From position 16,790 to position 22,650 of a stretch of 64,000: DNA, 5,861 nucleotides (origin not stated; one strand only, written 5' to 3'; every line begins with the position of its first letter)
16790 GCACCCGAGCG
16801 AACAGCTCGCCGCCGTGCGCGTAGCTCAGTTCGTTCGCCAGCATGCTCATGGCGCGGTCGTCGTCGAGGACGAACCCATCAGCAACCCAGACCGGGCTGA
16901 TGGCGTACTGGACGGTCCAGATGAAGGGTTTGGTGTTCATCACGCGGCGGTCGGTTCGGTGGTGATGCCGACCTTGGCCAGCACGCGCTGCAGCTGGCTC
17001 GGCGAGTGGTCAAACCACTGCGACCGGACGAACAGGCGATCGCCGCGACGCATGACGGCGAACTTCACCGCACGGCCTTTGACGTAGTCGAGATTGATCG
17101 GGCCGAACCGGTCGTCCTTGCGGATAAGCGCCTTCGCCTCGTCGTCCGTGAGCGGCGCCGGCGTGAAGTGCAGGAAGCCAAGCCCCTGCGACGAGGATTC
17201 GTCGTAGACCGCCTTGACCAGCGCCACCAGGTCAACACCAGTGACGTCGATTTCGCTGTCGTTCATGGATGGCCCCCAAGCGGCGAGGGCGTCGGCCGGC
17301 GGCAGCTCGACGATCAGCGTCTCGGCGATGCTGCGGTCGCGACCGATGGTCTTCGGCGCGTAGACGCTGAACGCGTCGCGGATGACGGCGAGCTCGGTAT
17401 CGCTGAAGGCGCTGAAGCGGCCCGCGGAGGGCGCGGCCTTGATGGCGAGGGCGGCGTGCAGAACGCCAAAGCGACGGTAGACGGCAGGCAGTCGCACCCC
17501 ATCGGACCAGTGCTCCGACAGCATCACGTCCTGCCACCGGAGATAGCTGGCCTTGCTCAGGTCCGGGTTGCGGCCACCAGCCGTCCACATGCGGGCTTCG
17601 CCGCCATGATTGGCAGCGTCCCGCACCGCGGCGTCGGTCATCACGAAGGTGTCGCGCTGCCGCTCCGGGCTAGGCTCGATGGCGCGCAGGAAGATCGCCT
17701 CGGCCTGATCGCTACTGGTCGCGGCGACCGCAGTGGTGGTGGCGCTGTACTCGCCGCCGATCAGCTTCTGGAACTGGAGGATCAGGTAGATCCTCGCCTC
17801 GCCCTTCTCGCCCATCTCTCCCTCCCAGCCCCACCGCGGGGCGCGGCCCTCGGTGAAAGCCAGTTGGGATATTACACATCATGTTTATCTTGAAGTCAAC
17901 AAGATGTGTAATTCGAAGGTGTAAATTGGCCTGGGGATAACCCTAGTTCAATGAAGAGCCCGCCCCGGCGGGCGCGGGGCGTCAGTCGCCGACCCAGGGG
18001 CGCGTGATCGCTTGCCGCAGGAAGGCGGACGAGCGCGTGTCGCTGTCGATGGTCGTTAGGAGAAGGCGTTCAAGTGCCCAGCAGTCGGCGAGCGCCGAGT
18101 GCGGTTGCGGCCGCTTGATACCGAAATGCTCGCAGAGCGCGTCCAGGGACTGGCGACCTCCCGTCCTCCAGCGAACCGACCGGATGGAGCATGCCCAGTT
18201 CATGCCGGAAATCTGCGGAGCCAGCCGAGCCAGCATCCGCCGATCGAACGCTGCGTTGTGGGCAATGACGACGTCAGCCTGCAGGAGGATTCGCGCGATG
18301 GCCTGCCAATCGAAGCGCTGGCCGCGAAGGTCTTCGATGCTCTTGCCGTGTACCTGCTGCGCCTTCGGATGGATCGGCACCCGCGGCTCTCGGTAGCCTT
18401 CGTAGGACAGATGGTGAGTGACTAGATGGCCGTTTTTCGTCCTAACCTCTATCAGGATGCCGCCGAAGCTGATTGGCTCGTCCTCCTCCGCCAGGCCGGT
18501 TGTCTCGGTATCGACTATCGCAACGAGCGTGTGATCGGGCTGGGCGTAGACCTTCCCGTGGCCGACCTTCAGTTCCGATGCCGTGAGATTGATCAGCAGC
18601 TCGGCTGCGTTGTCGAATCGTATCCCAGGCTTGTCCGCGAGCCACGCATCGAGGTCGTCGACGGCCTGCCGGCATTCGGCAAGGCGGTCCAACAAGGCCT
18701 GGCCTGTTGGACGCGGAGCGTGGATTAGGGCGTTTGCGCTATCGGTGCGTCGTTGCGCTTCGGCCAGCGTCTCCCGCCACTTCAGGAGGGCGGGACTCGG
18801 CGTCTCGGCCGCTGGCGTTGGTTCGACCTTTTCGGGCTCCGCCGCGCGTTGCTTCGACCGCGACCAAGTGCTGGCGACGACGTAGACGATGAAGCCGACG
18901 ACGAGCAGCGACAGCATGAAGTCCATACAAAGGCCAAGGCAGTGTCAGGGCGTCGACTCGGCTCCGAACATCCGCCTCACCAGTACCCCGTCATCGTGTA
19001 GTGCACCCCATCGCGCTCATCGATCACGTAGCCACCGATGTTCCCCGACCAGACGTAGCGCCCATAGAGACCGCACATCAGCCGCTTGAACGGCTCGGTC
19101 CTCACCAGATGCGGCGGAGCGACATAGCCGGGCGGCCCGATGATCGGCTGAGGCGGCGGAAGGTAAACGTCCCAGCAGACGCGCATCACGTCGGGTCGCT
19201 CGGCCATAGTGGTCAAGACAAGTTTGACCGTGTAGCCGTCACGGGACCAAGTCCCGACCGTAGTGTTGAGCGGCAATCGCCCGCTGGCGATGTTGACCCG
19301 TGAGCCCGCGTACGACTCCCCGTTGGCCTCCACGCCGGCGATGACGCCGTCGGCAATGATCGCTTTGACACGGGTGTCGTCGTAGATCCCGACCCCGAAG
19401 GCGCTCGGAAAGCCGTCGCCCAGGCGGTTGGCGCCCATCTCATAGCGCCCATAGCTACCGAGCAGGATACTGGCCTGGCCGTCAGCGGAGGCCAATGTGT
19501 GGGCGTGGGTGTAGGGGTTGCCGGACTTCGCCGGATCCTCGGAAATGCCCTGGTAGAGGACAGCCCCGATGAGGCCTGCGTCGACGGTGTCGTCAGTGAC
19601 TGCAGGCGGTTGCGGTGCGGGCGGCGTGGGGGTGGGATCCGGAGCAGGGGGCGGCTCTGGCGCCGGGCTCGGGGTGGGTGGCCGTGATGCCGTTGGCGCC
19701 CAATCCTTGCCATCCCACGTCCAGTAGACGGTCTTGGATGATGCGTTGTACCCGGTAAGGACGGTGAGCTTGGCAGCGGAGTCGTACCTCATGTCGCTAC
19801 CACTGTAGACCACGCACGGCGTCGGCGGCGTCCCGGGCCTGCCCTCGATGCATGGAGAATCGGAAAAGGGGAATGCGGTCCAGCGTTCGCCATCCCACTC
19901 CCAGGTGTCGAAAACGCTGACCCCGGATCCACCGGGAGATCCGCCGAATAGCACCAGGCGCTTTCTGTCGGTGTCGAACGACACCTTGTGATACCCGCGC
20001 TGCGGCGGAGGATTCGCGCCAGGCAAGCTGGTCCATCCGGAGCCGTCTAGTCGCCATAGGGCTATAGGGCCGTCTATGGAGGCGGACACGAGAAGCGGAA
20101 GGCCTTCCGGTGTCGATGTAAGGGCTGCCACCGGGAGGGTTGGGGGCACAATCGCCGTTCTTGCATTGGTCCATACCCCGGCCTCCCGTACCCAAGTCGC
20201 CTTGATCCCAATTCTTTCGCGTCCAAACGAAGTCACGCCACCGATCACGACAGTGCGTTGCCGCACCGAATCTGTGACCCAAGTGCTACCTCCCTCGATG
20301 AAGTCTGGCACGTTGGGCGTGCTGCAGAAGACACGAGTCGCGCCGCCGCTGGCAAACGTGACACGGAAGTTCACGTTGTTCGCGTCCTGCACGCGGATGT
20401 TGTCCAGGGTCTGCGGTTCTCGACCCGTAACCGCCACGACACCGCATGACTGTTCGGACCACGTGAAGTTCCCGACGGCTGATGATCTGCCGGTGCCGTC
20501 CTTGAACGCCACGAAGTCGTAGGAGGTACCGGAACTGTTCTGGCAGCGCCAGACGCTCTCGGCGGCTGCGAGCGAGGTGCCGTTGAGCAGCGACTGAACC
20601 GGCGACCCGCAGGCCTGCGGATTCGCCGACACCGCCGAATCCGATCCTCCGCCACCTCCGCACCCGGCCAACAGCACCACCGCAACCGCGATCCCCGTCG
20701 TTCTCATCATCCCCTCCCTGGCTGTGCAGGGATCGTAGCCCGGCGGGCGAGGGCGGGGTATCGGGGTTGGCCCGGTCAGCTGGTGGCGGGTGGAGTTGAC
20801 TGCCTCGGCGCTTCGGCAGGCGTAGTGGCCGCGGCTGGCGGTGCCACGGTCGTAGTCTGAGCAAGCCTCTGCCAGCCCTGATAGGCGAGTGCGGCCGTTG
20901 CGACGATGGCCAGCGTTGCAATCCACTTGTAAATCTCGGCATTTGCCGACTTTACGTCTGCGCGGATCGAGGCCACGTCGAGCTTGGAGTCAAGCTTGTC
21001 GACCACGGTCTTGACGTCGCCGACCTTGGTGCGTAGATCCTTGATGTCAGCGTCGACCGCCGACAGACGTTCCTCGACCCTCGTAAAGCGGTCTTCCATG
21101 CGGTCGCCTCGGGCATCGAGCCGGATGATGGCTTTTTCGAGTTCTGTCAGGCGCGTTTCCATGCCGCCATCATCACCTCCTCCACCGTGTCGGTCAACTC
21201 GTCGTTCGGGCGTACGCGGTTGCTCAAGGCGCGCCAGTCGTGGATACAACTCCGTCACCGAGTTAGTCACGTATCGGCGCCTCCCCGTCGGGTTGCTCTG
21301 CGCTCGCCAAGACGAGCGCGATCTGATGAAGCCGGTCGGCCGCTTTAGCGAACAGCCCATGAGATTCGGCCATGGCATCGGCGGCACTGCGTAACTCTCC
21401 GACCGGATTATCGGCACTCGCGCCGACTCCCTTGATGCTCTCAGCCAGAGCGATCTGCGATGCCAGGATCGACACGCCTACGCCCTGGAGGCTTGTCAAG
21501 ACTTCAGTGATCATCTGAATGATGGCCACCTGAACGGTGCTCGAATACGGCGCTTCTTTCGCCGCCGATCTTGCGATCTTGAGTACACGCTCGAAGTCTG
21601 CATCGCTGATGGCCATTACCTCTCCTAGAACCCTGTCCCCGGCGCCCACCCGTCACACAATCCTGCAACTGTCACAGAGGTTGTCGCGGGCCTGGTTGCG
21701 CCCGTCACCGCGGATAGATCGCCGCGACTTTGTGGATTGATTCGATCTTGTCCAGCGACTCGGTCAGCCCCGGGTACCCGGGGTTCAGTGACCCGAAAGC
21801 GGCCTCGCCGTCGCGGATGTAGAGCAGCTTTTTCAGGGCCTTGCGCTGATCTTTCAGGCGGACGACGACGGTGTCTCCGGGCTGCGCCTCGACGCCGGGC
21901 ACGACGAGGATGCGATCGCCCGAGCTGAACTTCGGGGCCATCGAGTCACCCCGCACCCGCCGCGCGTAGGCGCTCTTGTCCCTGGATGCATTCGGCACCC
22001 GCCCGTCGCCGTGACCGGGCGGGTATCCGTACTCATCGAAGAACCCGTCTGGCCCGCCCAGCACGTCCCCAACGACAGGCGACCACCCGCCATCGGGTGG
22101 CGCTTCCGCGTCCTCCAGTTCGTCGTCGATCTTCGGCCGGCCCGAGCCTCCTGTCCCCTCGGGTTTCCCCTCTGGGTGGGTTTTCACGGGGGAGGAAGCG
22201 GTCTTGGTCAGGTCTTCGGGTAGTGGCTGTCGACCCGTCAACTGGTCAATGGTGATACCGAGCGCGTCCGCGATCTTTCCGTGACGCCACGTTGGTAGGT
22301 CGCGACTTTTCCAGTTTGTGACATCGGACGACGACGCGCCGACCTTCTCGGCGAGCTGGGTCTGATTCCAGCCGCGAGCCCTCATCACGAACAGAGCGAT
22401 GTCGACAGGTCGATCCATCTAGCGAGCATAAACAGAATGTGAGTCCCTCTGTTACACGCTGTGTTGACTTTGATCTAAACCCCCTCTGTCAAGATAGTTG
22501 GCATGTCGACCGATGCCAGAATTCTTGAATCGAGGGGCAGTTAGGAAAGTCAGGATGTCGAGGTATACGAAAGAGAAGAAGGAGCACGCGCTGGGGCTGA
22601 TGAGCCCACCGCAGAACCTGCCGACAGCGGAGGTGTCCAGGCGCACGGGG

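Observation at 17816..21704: Four-gene cargo cassette in the rexAB-equivalent slot between the repressor gene and the PL-like promoter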

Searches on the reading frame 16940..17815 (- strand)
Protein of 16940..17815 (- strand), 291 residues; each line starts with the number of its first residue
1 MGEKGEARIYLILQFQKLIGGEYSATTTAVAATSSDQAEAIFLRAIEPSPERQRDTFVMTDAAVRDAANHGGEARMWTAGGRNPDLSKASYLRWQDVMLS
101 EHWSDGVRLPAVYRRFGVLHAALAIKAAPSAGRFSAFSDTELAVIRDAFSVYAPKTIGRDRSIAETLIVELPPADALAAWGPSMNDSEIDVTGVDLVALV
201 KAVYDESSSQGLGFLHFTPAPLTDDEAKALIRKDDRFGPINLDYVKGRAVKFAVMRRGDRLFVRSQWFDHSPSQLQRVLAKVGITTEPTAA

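Call 7: search_protein_families(library=pfam, proteins=[window:16940-17815:-], max_evalue=0.1)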
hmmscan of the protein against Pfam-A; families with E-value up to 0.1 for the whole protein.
window:16940-17815:- (291 aa): 0 families

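Call 8: search_protein_families(library=padloc, proteins=[window:16940-17815:-], max_evalue=0.1)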
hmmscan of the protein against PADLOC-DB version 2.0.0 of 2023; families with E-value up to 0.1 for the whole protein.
window:16940-17815:- (291 aa): 0 families

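Call 9: search_protein_families(library=phrogs, proteins=[window:16940-17815:-], max_evalue=0.01)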
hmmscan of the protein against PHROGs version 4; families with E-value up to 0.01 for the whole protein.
window:16940-17815:- (291 aa): 1 family
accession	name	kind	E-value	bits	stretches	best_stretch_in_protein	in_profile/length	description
phrog_12532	-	unknown function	3e-12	47.6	2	193-237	28-73/248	-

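Call 30: find_related_loci(query=window:16940-17815:-, collection=viral_contigs, flank=9000)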
Query window:16940-17815:- (291 aa) in viral_contigs; peptide patterns used: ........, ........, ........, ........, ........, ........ (x = any residue, [..] = any of these).
7 stretches matched a pattern, but none encodes a relative of the query by tblastn (E <= 1e-3).

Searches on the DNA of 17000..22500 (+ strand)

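Call 10: search_dna_similar(query=window:17000-22500:+, collection=phages, mode=distant, max_rows=20)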
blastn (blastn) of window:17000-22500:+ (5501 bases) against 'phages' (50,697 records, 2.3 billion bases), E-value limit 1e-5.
No match.

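Call 99: search_dna_similar(query=L092:9351-10123:+, collection=phages, mode=distant, max_rows=15)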
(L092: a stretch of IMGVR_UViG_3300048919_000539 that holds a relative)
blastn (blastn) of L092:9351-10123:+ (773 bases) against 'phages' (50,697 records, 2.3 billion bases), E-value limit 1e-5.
No match.
